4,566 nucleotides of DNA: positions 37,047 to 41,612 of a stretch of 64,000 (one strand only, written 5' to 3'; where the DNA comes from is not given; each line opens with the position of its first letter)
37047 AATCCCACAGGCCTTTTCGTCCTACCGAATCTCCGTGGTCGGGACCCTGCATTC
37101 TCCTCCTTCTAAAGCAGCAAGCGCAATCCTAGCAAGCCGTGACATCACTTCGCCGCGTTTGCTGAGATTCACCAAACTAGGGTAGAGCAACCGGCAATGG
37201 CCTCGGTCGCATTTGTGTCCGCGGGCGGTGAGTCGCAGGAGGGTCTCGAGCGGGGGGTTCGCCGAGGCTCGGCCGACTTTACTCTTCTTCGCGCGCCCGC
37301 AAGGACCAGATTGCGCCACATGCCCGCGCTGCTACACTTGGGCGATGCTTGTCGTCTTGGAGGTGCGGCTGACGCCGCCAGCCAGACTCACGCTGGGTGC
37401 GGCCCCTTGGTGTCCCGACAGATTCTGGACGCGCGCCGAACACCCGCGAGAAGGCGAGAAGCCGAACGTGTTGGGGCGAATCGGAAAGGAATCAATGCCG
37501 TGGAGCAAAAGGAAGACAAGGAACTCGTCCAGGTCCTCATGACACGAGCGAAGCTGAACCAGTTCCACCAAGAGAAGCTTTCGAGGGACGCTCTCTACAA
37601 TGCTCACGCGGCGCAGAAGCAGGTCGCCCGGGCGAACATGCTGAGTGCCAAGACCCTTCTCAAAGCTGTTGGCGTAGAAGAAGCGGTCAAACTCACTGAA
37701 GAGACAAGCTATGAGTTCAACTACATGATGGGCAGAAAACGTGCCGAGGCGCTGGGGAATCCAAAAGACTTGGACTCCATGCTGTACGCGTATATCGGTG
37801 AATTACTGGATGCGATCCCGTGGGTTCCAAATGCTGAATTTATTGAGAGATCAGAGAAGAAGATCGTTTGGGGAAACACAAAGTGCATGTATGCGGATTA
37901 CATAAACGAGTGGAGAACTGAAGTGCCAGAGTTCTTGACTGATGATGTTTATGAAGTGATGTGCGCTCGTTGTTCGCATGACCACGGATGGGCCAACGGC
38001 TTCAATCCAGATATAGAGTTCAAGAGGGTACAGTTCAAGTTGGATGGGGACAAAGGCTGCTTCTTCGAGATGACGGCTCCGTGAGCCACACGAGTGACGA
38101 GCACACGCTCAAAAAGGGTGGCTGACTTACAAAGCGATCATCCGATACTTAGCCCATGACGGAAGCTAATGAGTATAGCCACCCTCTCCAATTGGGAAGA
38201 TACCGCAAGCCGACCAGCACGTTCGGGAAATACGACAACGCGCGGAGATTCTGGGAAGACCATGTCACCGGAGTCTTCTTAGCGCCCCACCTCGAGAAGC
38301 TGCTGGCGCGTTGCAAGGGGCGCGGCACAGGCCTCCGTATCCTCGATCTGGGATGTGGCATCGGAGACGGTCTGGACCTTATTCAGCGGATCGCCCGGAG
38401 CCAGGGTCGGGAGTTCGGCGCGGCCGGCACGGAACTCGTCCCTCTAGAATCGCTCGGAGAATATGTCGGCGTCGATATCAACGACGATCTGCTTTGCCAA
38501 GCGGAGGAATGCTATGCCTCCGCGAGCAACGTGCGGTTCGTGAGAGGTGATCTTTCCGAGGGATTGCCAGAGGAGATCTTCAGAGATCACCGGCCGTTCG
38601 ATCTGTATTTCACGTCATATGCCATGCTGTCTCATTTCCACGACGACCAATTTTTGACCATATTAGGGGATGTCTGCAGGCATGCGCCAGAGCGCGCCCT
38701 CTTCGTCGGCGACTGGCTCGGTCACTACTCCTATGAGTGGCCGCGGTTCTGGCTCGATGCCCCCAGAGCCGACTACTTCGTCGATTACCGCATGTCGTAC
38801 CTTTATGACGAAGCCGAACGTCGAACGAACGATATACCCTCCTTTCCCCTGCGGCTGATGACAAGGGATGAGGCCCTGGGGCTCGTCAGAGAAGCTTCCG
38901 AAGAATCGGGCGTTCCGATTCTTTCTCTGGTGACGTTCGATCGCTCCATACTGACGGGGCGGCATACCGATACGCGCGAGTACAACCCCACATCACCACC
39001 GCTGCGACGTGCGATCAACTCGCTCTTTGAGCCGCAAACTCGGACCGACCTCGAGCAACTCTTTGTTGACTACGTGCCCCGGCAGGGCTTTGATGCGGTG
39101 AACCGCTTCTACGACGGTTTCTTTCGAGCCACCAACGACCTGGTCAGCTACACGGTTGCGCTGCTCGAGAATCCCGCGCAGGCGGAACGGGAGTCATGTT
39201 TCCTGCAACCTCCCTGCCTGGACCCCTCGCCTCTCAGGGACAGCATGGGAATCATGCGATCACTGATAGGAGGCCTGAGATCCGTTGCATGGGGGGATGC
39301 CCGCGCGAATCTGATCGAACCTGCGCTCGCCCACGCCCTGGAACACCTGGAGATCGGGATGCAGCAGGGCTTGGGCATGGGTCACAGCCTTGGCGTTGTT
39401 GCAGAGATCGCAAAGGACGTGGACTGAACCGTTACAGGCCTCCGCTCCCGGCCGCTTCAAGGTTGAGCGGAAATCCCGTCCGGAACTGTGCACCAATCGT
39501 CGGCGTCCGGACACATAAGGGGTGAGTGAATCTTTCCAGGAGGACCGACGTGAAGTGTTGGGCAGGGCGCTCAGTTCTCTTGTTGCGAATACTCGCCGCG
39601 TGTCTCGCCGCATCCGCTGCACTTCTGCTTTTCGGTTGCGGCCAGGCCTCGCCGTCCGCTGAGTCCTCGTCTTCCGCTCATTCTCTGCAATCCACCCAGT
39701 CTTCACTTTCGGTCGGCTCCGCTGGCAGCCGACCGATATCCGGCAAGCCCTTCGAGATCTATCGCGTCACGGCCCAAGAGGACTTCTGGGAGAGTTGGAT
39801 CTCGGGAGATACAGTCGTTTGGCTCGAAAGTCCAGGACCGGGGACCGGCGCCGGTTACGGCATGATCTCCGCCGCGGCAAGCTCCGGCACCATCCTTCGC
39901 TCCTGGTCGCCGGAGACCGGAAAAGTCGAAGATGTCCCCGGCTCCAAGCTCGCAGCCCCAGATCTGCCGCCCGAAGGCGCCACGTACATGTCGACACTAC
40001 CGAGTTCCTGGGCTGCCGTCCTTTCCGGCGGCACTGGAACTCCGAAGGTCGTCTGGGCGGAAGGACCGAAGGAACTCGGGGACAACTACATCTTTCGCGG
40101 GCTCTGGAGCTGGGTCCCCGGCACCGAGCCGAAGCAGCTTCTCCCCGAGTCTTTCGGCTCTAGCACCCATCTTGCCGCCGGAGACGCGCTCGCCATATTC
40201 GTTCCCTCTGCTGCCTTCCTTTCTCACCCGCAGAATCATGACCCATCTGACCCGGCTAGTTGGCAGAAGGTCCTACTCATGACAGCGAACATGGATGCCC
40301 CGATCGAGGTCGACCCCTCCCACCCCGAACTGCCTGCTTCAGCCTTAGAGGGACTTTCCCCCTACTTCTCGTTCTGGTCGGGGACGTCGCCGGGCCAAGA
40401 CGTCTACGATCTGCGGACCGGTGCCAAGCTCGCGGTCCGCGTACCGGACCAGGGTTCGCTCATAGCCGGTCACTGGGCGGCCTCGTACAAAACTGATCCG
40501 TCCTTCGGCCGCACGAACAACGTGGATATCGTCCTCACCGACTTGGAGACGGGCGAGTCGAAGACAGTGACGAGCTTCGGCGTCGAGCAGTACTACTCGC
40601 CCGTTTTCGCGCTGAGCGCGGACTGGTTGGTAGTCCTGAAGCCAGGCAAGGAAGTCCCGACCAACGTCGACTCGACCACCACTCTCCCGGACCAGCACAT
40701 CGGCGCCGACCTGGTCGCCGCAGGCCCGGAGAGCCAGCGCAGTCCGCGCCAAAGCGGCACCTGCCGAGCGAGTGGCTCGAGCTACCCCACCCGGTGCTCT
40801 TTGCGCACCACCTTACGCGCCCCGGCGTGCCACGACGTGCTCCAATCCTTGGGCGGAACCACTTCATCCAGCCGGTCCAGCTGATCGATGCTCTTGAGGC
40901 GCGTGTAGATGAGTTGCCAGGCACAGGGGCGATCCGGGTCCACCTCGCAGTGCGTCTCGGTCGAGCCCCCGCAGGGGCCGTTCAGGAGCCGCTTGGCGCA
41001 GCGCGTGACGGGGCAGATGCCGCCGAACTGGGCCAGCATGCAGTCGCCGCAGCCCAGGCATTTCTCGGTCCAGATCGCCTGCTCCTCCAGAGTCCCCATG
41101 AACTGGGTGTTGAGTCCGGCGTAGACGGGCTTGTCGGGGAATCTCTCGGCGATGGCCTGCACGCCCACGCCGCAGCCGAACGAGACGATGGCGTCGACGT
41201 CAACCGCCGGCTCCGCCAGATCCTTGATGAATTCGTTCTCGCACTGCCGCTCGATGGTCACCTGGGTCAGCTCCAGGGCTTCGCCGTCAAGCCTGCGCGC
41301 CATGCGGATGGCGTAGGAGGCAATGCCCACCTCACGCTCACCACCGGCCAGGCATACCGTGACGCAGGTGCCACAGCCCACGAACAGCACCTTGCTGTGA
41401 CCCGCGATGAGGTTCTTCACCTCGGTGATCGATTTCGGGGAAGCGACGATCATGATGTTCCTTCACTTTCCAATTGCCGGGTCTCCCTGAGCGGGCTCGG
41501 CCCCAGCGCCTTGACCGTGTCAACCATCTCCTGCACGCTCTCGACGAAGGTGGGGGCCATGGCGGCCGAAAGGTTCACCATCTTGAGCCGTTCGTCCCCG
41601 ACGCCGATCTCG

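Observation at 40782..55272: Eleven-gene, translationally coupled operon joining MetF/MetV-HdrCBA-MvhD to a complete but disassembled glutamate-synthase-like module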

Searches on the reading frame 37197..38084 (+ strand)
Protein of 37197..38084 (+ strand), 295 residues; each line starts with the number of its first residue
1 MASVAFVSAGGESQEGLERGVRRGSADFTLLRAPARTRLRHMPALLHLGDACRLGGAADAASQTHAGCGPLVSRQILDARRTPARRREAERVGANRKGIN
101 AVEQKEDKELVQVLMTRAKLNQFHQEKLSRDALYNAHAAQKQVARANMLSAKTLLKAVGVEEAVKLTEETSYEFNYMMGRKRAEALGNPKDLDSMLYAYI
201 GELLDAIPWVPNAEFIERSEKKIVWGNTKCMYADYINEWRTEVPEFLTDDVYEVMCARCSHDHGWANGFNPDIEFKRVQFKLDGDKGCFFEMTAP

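Call 5: search_protein_families(library=pfam, proteins=[window:37197-38084:+], max_evalue=0.01)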
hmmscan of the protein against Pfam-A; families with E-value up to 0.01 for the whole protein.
window:37197-38084:+ (295 aa): 1 family
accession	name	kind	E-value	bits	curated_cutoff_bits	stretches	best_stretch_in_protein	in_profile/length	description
PF14196.11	ATC_hydrolase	-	1.8e-07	32.5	28.1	1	148-290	10-143/145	L-2-amino-thiazoline-4-carboxylic acid hydrolase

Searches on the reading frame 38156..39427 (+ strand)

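Call 5: search_protein_families(library=pfam, proteins=[window:38156-39427:+], max_evalue=0.01)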
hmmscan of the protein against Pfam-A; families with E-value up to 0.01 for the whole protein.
window:38156-39427:+ (423 aa): 6 families
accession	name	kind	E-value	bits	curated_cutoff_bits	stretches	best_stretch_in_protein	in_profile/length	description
PF13649.12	Methyltransf_25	-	1.3e-08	35.8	27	1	98-176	16-92/97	Methyltransferase domain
PF13847.12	Methyltransf_31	-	2.5e-07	30.9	27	1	59-166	4-93/145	Methyltransferase domain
PF08241.18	Methyltransf_11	-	0.0008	20.4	21.2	0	92-164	9-76/95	Methyltransferase domain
PF08242.18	Methyltransf_12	-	0.0012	20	30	0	63-163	1-80/98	Methyltransferase domain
PF01209.24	Ubie_methyltran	-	0.0012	18.7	20.1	1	50-157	39-126/233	ubiE/COQ5 methyltransferase family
PF13489.12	Methyltransf_23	-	0.0097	16.1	27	0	47-128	10-61/164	Methyltransferase domain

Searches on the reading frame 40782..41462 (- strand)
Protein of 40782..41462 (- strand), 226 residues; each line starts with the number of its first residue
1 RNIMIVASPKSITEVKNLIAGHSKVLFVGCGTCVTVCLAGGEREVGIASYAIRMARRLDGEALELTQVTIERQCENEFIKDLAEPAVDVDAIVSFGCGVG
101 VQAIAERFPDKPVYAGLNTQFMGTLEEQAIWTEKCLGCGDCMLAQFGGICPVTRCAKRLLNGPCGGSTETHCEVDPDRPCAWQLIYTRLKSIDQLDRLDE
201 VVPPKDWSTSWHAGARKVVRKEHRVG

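Call 5: search_protein_families(library=pfam, proteins=[window:40782-41462:-], max_evalue=0.01)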
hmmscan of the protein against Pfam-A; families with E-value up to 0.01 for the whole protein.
window:40782-41462:- (226 aa): 3 families
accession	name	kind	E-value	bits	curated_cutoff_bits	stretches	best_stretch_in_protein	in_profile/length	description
PF12225.13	DUF5981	-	1.5e-37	127.6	23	1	114-208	1-95/95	Methylene-tetrahydrofolate reductase C terminal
PF12837.12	Fer4_6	-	0.0027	18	25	0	133-144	7-18/24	4Fe-4S binding domain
PF12838.12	Fer4_7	-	0.0073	17.2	27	0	28-142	3-45/52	4Fe-4S dicluster domain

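Call 6: find_encoding_contigs(protein=window:40785-41453:-, flank=10000, max_places=6)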
Protein window:40785-41453:- (223 aa): no gene with exactly this product is on record in the collection.

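Call 44: search_solved_structures(query=window:40785-41453:-, max_evalue=0.01)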
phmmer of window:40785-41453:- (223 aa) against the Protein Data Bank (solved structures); distinct sequences matched with E-value up to 0.01: 0.
